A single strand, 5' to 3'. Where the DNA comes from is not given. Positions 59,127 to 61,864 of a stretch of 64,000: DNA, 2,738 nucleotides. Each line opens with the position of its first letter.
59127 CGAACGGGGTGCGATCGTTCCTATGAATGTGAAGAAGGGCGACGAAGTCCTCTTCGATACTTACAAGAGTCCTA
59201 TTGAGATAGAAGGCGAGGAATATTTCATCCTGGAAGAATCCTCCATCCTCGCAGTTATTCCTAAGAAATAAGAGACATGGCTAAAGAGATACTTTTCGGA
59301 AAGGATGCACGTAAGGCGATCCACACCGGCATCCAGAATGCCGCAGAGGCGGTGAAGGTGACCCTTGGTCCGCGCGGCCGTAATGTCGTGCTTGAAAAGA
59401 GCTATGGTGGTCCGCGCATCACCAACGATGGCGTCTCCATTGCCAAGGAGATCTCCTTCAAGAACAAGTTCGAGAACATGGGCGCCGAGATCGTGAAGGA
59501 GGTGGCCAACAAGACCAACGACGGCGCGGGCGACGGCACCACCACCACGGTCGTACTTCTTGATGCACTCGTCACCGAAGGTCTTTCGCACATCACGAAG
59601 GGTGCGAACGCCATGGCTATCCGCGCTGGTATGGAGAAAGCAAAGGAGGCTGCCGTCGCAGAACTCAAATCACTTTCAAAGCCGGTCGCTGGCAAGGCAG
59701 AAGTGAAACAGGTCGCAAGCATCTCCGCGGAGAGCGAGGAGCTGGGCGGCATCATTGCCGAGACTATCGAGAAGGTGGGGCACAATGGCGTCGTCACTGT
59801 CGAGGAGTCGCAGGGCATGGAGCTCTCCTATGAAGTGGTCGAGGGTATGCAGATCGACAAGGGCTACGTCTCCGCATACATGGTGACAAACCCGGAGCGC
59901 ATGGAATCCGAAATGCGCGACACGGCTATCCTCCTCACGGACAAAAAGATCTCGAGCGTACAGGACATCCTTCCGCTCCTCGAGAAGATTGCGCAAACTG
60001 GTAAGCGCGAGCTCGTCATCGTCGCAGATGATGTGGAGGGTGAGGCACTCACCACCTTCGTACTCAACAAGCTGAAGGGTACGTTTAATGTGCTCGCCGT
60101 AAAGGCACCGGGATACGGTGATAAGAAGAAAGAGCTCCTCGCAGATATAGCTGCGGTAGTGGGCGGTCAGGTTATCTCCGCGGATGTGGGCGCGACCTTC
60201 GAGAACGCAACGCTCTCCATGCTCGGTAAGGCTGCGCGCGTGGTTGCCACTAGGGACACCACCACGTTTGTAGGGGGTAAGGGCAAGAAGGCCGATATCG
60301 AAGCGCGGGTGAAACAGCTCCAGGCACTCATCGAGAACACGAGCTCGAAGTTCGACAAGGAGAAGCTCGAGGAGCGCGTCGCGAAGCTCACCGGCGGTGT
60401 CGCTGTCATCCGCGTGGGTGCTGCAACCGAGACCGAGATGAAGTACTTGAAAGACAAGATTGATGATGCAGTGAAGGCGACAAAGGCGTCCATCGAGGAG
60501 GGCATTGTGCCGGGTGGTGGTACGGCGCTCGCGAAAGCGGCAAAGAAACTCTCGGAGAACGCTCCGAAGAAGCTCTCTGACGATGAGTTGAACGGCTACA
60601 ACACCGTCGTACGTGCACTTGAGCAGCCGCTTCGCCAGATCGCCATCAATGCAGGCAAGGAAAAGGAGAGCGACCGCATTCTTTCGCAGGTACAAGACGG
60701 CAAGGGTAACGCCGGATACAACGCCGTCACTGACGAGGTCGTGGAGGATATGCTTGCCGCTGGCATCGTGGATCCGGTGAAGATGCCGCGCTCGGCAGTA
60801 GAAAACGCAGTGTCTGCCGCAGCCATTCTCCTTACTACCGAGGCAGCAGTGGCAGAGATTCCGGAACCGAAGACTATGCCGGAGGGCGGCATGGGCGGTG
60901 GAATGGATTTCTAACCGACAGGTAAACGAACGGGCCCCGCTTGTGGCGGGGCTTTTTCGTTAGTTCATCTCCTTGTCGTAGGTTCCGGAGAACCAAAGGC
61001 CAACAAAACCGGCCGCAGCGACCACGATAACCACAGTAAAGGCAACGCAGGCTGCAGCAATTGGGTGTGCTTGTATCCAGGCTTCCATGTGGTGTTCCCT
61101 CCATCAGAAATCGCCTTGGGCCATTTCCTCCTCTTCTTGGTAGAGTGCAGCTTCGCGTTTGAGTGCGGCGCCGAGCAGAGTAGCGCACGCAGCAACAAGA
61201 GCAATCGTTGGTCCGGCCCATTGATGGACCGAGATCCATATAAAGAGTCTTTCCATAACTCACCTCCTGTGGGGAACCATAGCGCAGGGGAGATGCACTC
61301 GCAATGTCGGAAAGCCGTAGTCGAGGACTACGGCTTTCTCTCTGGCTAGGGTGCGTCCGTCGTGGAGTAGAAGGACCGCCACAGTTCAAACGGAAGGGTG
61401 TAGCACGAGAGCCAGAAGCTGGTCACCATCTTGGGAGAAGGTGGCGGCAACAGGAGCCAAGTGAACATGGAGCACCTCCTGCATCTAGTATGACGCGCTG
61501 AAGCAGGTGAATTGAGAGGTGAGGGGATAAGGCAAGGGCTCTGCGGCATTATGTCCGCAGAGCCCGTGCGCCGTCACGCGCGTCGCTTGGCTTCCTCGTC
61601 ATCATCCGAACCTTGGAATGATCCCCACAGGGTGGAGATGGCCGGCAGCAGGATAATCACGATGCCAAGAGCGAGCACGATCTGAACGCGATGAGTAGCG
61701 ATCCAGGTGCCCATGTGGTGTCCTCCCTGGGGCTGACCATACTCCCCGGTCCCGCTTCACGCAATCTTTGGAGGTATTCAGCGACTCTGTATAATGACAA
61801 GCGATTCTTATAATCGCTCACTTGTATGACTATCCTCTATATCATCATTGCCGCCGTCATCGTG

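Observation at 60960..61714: Tandem array of four unannotated small single-TM proteins between groEL and lemA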

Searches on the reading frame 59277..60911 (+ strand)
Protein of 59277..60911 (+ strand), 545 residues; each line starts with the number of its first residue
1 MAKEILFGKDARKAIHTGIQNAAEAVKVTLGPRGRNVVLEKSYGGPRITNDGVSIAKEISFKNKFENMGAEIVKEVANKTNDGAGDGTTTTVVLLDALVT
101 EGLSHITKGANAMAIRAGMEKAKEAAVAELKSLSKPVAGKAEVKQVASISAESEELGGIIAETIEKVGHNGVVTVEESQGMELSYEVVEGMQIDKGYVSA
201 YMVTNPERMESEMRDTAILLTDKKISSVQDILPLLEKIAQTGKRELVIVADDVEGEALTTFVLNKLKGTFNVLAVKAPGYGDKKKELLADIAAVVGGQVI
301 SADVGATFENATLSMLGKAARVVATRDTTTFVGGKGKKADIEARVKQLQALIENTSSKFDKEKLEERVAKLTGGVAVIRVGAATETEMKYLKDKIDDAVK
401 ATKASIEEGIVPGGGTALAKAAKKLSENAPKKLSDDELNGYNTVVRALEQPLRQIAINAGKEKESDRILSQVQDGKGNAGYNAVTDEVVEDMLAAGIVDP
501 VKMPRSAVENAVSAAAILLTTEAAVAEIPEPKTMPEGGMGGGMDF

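Call 7: find_related_loci(query=window:59277-60911:+, collection=genome_contigs, flank=6000)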
Query window:59277-60911:+ (545 aa) in genome_contigs; peptide patterns used: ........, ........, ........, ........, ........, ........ (x = any residue, [..] = any of these).
599 stretches matched a pattern (row limit reached: there are more); 478 encode a relative of the query (tblastn E <= 1e-3); the best 80 are kept; 80 distinct loci.
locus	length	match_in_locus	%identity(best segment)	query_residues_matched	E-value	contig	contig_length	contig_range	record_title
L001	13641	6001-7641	89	1-545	0e+0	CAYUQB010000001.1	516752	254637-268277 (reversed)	MAG TPA_asm: uncultured Candidatus Saccharibacteria bacterium isolate binchicken_co110_140 genome assembly, contig: NODE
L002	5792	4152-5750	87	1-532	0e+0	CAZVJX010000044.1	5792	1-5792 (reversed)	MAG TPA_asm: uncultured Candidatus Saccharibacteria bacterium isolate SRP193066_co1_81 genome assembly, contig: NODE_122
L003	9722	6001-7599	85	1-532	0e+0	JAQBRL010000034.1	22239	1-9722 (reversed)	MAG: Parcubacteria group bacterium isolate RYN_398 scaffold_268884, whole genome shotgun sequence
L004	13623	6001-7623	79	1-545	0e+0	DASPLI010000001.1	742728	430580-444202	MAG TPA_asm: Candidatus Paceibacterota bacterium isolate SMAG_U12059 k141_213345, whole genome shotgun sequence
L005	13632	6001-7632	78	1-545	0e+0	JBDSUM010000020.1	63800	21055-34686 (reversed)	MAG: Candidatus Paceibacterota bacterium isolate cluster1_bin.581 k127_8397075, whole genome shotgun sequence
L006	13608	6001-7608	80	1-538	0e+0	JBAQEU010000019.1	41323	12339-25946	MAG: Minisyncoccia bacterium isolate MFD12003_ilm_asm_bin73 k127_202067, whole genome shotgun sequence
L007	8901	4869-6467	80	1-535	0e+0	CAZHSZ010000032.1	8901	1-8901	MAG TPA_asm: uncultured Candidatus Saccharibacteria bacterium isolate SRP133034_co1_80 genome assembly, contig: NODE_684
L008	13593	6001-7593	79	1-532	0e+0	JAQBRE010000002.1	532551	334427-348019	MAG: Parcubacteria group bacterium isolate RYN_391 scaffold_1968775, whole genome shotgun sequence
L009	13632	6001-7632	77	1-545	0e+0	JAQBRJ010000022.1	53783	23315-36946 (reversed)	MAG: Parcubacteria group bacterium isolate RYN_396 scaffold_732362, whole genome shotgun sequence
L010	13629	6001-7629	79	1-545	0e+0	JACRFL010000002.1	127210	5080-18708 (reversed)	MAG: Candidatus Kaiserbacteria bacterium isolate NC_groundwater_1724_Pr3_B-0.1um_57_17 SR-2_scaffold_141_336881, whole g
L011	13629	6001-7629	78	1-545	0e+0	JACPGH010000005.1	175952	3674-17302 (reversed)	MAG: Candidatus Kaiserbacteria bacterium isolate NC_groundwater_382_Ag_B-0.1um_55_18 GD18-4_B1_scaffold_878846, whole ge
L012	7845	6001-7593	79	1-532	0e+0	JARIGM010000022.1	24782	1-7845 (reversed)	MAG: Candidatus Kaiserbacteria bacterium isolate CullarsAll.DT.26 k141_388405, whole genome shotgun sequence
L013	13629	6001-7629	78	1-545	0e+0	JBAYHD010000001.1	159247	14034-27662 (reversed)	MAG: Candidatus Paceibacterota bacterium isolate SO_2016_GW1_141 scaffold00203_OW334_2016, whole genome shotgun sequence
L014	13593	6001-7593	78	1-532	0e+0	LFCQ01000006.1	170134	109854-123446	MAG: Parcubacteria bacterium C7867-007 C7867_00031, whole genome shotgun sequence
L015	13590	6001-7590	79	1-532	0e+0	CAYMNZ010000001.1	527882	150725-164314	MAG TPA_asm: uncultured Candidatus Saccharibacteria bacterium isolate SRP128246_co1_424 genome assembly, contig: NODE_4_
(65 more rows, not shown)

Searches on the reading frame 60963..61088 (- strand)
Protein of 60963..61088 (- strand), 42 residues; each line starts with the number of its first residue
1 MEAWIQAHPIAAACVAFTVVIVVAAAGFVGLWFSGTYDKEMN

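Call 16: find_homologous_proteins(query=window:60963-61088:-, max_evalue=10)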
Query seq(42 aa) (42 aa): 1 proteins with E <= 10 among 1 candidates.
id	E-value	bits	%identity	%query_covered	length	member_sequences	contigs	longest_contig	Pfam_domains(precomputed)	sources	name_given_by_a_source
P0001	2.2e-20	87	100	100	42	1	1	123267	-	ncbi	ncbi:MAG: hypothetical protein ACM3TU_02730 [Bacillota bacterium]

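Call 17: find_encoding_contigs(protein=P0001, flank=3000, max_places=6)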
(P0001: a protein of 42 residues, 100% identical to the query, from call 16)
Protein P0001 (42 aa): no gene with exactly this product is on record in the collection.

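Call 29: search_protein_families(library=pfam, proteins=[window:60963-61088:-], max_evalue=10)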
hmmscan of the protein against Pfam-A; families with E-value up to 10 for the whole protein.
seq(42 aa): 0 families

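Call 30: search_protein_families(library=ncbifam, proteins=[window:60963-61088:-], max_evalue=10)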
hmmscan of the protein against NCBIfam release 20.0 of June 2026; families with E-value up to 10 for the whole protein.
seq(42 aa): 3 families
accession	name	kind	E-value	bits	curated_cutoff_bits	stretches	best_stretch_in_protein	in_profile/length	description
NF008088.0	PRK10828.1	equivalog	0.012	15.1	183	1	4-39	105-138/183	NAD(P)H nitroreductase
NF038287.2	Amuc_1100_fam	equivalog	0.13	11.7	180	1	1-39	1-37/326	Amuc_1100 family pilus-like protein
TIGR02537.2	arch_flag_Nterm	domain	0.31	10.6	20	1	19-35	15-31/33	archaellin/type IV pilin N-terminal domain-containing protein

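Call 32: find_homologous_proteins(query=A2, max_evalue=10)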
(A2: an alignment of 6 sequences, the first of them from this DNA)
Query A2 (6 sequences) (42 aa, profile of the alignment): 6 proteins with E <= 10 among 30 candidates.
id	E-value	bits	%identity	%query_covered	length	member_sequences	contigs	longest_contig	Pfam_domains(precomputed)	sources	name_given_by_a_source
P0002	2.8e-15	74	39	90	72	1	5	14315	-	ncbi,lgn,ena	-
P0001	1.8e-14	71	100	100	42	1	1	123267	-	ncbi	ncbi:MAG: hypothetical protein ACM3TU_02730 [Bacillota bacterium]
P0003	4.8e-13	67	28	95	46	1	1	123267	-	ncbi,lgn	ncbi:MAG: hypothetical protein ACM3TU_02740 [Bacillota bacterium]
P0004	4.5e-11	60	39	48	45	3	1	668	-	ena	-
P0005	5.8e-8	50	-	-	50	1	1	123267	-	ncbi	ncbi:MAG: hypothetical protein ACM3TU_02735 [Bacillota bacterium]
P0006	4.6e+0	25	-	-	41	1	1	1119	-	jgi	-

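Call 34: find_encoding_contigs(protein=P0004, flank=3000)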
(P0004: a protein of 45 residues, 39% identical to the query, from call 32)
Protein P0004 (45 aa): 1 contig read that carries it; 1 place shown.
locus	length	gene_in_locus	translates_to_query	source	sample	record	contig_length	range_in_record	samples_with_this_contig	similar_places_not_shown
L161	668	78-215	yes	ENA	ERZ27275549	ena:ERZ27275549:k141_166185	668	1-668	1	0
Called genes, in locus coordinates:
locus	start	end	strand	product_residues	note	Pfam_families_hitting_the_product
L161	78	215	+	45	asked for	-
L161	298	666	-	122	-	?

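Call 35: find_encoding_contigs(protein=P0006, flank=3000)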
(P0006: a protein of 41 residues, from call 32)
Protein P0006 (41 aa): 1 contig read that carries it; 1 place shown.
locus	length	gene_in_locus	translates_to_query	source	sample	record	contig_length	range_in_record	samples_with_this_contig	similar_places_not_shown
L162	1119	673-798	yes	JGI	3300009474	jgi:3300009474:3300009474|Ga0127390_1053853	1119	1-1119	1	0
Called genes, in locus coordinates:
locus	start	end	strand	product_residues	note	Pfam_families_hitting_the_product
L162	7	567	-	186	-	PF04011:LemA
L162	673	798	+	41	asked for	-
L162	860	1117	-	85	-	?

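Call 36: find_encoding_contigs(protein=P0002, flank=3000, max_places=10)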
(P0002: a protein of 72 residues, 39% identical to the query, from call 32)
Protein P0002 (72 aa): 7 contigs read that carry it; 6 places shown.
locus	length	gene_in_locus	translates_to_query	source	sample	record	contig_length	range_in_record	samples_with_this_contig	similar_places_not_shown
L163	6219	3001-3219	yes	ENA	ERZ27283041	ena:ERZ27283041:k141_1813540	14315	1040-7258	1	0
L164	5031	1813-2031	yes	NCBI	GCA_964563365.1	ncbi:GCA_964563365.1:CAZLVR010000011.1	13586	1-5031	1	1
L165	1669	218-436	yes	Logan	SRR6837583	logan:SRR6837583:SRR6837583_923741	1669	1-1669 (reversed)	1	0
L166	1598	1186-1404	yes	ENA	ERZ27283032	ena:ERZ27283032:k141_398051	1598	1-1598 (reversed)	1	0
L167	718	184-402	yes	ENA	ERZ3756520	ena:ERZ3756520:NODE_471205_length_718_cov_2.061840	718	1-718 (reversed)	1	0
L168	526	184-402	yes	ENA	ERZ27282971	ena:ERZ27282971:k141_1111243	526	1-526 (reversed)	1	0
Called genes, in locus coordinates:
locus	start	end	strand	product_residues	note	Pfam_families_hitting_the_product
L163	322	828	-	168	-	PF02643:DUF192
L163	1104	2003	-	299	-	PF01435:Peptidase_M48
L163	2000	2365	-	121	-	-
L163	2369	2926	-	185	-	PF04011:LemA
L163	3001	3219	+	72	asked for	-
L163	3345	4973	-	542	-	PF00118:Cpn60_TCP1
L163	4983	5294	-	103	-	PF00166:Cpn10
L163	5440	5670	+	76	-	PF03840:SecG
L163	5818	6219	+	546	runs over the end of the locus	PF00496:SBP_bac_5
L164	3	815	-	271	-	?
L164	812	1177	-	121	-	-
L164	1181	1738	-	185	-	PF04011:LemA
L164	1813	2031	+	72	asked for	-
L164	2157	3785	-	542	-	PF00118:Cpn60_TCP1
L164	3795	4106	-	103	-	PF00166:Cpn10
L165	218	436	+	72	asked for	-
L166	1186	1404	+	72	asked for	-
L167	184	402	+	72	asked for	-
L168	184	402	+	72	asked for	-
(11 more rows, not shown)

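Call 47: search_protein_representatives(alignment_id=A3)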
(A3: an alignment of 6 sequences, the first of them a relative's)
Query: 6 sequences, 49 profile positions. Proteins with E-value up to 0.001 (for the whole library): 8; up to 1e-10: 5; up to 1e-30: 0. The best 8 are listed.
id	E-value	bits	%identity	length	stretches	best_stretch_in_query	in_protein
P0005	5.4e-14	68.4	-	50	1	1-49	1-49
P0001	6.7e-14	68.0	-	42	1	4-45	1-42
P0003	1.5e-13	66.9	-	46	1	4-49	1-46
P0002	2.2e-12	63.2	-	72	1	4-49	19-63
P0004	4.0e-12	62.4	-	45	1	1-41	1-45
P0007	3.7e-06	43.3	-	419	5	3-19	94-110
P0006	3.5e-05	40.1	-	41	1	2-48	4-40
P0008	3.3e-04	37.0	-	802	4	31-47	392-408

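Call 64: predict_structure(alignment_id=A3)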
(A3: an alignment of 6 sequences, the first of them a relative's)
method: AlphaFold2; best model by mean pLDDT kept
length: 42 residues; sequences in the alignment: 6
mean_pLDDT: 81.9   pTM: 0.45
mean pLDDT of the five models: 81.9, 79.2, 76.7, 76.0, 74.9
residues with pLDDT >= 90: 17; 70-90: 15; 50-70: 10; < 50: 0
segments of 3 or more residues with pLDDT < 50: none
pLDDT, mean of each block of 10 residues (from residue 1): 85 93 90 65 56
secondary structure, 60 per line:
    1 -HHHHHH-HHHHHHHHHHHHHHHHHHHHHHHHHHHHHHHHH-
elements in order: H2-7 H9-41

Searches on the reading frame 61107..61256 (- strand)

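Call 29: search_protein_families(library=pfam, proteins=[window:61107-61256:-], max_evalue=10)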
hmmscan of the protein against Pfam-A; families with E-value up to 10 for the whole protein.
seq(50 aa): 1 family
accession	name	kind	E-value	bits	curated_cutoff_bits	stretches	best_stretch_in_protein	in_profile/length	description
PF07015.17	VirC1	-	0.13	12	24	1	4-43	3-40/231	VirC1 protein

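Call 30: search_protein_families(library=ncbifam, proteins=[window:61107-61256:-], max_evalue=10)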
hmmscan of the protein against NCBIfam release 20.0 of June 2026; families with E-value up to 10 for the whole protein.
seq(50 aa): 0 families

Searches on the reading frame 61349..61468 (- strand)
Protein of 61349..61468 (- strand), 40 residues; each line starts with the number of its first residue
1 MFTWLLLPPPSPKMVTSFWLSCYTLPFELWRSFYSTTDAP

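Call 29: search_protein_families(library=pfam, proteins=[window:61349-61468:-], max_evalue=10)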
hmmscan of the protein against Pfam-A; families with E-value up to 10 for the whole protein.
seq(40 aa): 0 families

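Call 30: search_protein_families(library=ncbifam, proteins=[window:61349-61468:-], max_evalue=10)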
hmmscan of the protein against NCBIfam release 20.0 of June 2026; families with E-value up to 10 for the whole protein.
seq(40 aa): 0 families

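Call 54: find_homologous_proteins(query=A4, max_evalue=10)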
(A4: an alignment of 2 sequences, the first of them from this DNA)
Query A4 (2 sequences) (40 aa, profile of the alignment): 1 proteins with E <= 10 among 1 candidates.
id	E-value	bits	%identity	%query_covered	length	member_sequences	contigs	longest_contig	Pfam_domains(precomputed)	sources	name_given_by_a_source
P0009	1.1e-21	95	45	28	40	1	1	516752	-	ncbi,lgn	-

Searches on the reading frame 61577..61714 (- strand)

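Call 29: search_protein_families(library=pfam, proteins=[window:61577-61714:-], max_evalue=10)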
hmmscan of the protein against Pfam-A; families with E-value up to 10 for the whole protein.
seq(46 aa): 1 family
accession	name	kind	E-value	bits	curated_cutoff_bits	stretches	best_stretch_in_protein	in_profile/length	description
PF02553.20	CbiN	-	0.15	12.5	25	1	13-41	4-32/67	Cobalt transport protein component CbiN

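Call 30: search_protein_families(library=ncbifam, proteins=[window:61577-61714:-], max_evalue=10)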
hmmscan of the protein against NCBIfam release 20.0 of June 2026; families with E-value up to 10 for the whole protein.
seq(46 aa): 0 families
